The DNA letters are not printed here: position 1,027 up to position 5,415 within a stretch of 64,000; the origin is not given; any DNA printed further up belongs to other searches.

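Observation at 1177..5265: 1362-aa secreted coiled-coil giant with C-terminal membrane anchor, a tetrabrachion-like S-layer or stalk candidate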

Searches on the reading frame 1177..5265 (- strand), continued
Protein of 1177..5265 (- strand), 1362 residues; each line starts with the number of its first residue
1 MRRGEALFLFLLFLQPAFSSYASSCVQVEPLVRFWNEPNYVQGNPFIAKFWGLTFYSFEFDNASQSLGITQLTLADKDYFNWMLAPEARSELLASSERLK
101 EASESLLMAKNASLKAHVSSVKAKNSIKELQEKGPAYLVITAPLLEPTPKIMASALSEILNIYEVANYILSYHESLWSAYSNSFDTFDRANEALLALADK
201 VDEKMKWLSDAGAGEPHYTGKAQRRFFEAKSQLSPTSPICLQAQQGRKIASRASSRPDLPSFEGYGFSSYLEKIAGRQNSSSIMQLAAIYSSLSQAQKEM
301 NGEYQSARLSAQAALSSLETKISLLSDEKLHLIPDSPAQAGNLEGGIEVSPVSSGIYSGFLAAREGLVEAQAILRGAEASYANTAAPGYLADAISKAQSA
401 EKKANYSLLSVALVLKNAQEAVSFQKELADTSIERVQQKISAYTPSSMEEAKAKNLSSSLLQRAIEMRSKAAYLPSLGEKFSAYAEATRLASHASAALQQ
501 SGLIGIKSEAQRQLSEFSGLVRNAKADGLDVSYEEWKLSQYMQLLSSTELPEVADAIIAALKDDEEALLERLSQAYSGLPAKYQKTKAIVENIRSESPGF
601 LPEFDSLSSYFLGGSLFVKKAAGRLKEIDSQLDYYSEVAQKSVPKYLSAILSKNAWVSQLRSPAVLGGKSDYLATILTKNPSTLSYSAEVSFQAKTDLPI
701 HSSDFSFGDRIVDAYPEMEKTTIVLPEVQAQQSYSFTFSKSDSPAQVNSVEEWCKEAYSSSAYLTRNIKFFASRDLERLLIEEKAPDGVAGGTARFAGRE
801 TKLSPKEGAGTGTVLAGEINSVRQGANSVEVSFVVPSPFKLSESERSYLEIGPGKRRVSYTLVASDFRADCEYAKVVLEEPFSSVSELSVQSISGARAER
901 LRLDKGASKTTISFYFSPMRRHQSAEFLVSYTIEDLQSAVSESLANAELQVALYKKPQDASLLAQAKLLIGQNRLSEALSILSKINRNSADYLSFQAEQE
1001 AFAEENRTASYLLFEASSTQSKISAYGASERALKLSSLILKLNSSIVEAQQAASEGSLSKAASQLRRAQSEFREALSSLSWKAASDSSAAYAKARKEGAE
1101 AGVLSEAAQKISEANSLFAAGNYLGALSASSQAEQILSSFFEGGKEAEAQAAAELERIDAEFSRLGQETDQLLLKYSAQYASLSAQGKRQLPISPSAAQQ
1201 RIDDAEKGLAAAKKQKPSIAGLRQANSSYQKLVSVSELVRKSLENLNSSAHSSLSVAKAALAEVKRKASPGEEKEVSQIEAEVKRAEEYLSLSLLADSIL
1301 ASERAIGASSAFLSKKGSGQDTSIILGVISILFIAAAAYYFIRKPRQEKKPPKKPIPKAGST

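Call 27: search_protein_representatives(alignment_id=A2)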
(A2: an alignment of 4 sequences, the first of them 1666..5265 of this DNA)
Query: 4 sequences, 1195 profile positions. Proteins with E-value up to 0.001 (for the whole library): 140; up to 1e-10: 89; up to 1e-30: 49. The best 140 are listed.
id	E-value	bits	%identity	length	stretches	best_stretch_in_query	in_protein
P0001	0.0e+00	1913.1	-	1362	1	1-1195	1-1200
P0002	0.0e+00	1883.2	-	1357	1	1-1195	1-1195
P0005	0.0e+00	1539.9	-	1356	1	1-1194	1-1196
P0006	0.0e+00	1310.2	-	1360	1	1-1195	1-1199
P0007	0.0e+00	1219.4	-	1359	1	1-1195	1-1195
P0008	0.0e+00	1200.7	-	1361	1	1-1195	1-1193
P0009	0.0e+00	1172.6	-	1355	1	1-1194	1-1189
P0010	0.0e+00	1160.2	-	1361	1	9-1195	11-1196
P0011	0.0e+00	1132.1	-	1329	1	41-1194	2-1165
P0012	0.0e+00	1111.2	-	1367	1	3-1195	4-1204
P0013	0.0e+00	1076.3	-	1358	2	7-1195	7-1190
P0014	0.0e+00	1059.7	-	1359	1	8-1195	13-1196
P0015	0.0e+00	1038.9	-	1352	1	1-1193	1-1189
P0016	1.2e-290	983.9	-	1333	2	5-1194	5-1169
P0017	1.6e-284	963.6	-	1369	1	1-1186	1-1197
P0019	2.5e-276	936.5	-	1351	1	1-1191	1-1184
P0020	1.3e-273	927.5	-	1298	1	69-1195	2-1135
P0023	2.1e-239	814.2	-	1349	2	10-1195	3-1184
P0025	6.6e-231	786.0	-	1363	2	1-1195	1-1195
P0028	6.4e-217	739.7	-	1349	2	8-1195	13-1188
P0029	3.0e-174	598.3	-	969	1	402-1195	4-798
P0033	1.6e-89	317.7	-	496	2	861-1195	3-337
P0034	2.2e-81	290.8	-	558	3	971-1194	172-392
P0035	1.8e-77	277.8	-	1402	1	9-1181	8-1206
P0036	2.3e-62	227.7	-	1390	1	7-1177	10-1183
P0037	1.0e-57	212.4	-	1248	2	31-974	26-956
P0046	5.0e-41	157.1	-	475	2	861-1195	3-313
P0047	2.2e-39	151.7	-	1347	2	44-665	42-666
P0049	9.0e-37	143.0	-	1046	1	63-198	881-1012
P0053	4.6e-28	114.2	-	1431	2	170-832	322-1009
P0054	1.2e-27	112.8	-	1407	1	91-1171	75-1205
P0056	4.8e-25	104.2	-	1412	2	165-1163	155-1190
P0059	4.2e-23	97.7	-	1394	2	165-1001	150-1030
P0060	1.0e-22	96.4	-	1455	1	188-1061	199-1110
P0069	3.5e-19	84.7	-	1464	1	458-1065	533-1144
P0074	1.1e-16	76.5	-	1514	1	159-1157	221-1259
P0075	1.1e-15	73.1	-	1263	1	101-1177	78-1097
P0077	3.1e-15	71.6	-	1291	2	163-766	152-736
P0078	4.4e-15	71.2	-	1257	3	295-792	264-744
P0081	6.2e-14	67.4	-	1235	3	433-793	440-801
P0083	1.9e-13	65.8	-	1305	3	153-789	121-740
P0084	2.4e-13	65.4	-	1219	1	267-785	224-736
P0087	6.0e-12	60.8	-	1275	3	369-784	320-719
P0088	7.9e-12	60.4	-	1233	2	439-1016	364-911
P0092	2.3e-10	55.5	-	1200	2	366-836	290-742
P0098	1.1e-09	53.3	-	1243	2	142-542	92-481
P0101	2.4e-09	52.1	-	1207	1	403-838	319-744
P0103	3.0e-09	51.8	-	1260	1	375-987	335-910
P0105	5.4e-09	51.0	-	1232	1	278-988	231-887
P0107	7.7e-09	50.5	-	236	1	1143-1195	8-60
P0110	4.4e-08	48.0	-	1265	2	174-596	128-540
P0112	2.6e-07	45.4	-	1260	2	369-768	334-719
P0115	3.5e-07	45.0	-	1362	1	200-932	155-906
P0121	4.5e-06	41.3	-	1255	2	162-625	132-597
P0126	3.3e-05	38.4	-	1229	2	417-760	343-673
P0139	2.0e-04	35.8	-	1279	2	369-597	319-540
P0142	6.8e-04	34.1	-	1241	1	446-928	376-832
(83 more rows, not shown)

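Call 30: find_homologous_proteins(query=A3, max_evalue=0.00001)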
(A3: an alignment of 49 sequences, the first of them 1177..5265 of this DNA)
Query A3 (49 sequences) (1362 aa, profile of the alignment): 6 proteins with E <= 0.00001 among 8000 candidates.
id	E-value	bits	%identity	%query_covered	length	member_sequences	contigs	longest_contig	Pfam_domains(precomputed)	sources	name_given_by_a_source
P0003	0.0e+0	1463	37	98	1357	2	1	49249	-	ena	-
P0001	0.0e+0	1422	100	100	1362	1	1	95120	-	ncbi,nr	ncbi:MAG: hypothetical protein N3G22_00235 [Candidatus Micrarchaeota archaeon]|nr:hypothetical prote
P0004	0.0e+0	1419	36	98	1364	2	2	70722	-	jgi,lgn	-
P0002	0.0e+0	1401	37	100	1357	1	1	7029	-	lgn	-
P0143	3.6e-201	689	25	30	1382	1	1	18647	-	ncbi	-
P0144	1.5e-8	51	42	3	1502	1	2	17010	-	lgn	-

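Call 36: list_cluster_members(proteins=[P0035, P0053, P0054, P0056, P0059, P0060, P0069, P0074, P0075, P0143])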
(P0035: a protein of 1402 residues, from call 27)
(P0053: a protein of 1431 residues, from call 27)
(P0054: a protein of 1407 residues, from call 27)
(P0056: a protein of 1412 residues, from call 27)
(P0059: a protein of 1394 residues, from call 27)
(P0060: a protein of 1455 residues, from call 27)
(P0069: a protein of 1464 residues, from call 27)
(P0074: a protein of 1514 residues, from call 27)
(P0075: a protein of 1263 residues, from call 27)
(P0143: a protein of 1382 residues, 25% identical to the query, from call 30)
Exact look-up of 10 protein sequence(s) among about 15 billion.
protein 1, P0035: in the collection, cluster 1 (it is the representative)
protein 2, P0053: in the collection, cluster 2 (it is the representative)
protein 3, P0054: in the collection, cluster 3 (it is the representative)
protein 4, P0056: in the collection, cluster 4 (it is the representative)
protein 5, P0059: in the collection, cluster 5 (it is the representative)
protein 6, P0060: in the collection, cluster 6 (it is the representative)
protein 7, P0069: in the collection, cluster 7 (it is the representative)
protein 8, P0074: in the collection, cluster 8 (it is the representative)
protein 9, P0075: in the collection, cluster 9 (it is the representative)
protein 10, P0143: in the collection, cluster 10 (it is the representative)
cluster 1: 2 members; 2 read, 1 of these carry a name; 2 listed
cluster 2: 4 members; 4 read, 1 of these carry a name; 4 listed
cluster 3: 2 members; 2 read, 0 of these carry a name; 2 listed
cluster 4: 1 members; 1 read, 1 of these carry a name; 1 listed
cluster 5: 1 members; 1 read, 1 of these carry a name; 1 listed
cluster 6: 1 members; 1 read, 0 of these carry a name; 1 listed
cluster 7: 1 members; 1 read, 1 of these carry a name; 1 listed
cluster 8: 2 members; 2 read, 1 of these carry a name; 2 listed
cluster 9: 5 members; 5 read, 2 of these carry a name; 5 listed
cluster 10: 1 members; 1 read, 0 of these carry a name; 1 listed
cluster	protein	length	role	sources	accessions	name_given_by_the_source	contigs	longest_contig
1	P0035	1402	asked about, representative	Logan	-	-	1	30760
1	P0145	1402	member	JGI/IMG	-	hypothetical protein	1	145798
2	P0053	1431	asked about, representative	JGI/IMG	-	-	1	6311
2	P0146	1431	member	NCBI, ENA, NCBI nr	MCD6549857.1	hypothetical protein J7K41_04100 [Candidatus Micrarchaeota archaeon] | hypothetical protein [Candidatus Micrarchaeota archaeon]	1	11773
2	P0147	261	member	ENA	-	-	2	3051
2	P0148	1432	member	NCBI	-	-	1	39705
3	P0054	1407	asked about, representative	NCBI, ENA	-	-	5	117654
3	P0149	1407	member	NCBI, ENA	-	-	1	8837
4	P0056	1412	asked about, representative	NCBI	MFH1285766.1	MAG: hypothetical protein ABIH99_04250 [Candidatus Micrarchaeota archaeon]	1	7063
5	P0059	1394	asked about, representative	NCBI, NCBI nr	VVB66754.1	Uncharacterised protein [Candidatus Gugararchaeum adminiculabundum]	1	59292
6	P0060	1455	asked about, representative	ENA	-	-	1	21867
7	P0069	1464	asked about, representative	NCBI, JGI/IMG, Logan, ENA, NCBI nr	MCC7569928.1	hypothetical protein KO465_01115 [Candidatus Micrarchaeota archaeon] | hypothetical protein [Candidatus Micrarchaeota archaeon]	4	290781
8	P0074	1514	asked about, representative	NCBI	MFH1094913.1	MAG: hypothetical protein V1728_01730 [Candidatus Micrarchaeota archaeon]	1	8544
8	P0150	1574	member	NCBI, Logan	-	-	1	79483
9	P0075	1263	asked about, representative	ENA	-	-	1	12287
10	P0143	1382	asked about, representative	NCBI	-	-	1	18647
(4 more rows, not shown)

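Call 38: search_protein_families(library=pfam, alignment_id=A6, max_evalue=0.001)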
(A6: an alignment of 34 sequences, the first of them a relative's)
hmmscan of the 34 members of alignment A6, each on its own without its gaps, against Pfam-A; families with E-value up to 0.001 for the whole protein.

A. member 1, P0035 (1402 aa): 0 families

B. families by the number of members that match (of 34 scanned): 4 families
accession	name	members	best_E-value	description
PF06008.19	Laminin_I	1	1.9e-05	Laminin Domain I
PF02996.22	Prefoldin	1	0.0002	Prefoldin subunit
PF20663.3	COG4_N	1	0.00025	Conserved oligomeric Golgi complex subunit 4, N-terminal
PF08590.15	DUF1771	1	0.00043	Domain of unknown function (DUF1771)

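Call 39: predict_structure(alignment_id=A5)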
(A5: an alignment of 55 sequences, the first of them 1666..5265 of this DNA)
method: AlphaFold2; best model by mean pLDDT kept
length: 1200 residues; sequences in the alignment: 55
mean_pLDDT: 87.7   pTM: 0.50
mean pLDDT of the five models: 87.7, 87.5, 86.6, 86.5, 85.5
residues with pLDDT >= 90: 771; 70-90: 308; 50-70: 71; < 50: 50
segments of 3 or more residues with pLDDT < 50: 1-3, 135-148, 338-353, 500-505, 987-994
pLDDT, mean of each block of 10 residues (from residue 1): 53 59 92 94 92 91 95 97 95 97 98 96 89 56 46 60 85 96 98 97 97 96 96 93 95 95 95 97 97 97 97 96 93 68 42 73 95 97 96 97 94 90 90 89 74 84 93 92 92 73 49 85 90 89 75 73 89 90 94 93 93 90 92 94 95 96 92 97 95 94 94 92 96 97 91 90 94 94 91 95 89 91 95 93 83 86 90 91 87 88 85 92 90 87 75 62 84 81 56 56 90 95 92 96 95 85 90 93 93 90 91 91 95 93 85 89 92 88 69 80
secondary structure, 60 per line:
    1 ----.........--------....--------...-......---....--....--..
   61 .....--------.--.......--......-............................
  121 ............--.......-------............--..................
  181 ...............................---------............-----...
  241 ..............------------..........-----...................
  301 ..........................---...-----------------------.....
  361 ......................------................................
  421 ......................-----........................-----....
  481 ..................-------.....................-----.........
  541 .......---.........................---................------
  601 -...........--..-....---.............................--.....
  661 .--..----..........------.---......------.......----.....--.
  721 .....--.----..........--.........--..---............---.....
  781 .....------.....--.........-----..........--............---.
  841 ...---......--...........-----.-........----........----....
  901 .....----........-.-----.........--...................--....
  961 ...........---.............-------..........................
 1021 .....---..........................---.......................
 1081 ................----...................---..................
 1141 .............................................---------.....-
elements in order (helices of 4 or more, strands of 3 or more residues): H5-13 H22-25 H38-43 E47-50 E53-56 H59-65 H77-83 H86-91 H93-132 H135-141 H149-160 H163-211 H221-232 H238-254 H267-275 H282-326 H356-382 H389-442 H448-471 H477-498 H506-526 H532-547 H551-575 H579-594 H602-610 H618-621 H625-653 E656-661 E670-679 E690-695 E705-708 E713-717 E720-725 E733-742 E745-753 E761-772 E776-785 E792-796 E799-807 E813-822 E825-836 E840-843 E847-852 E855-865 E873-880 E885-892 E897-905 E910-917 E925-933 H936-954 H957-971 H975-987 H995-1025 H1029-1054 H1058-1096 H1101-1119 H1123-1185 H1195-1199
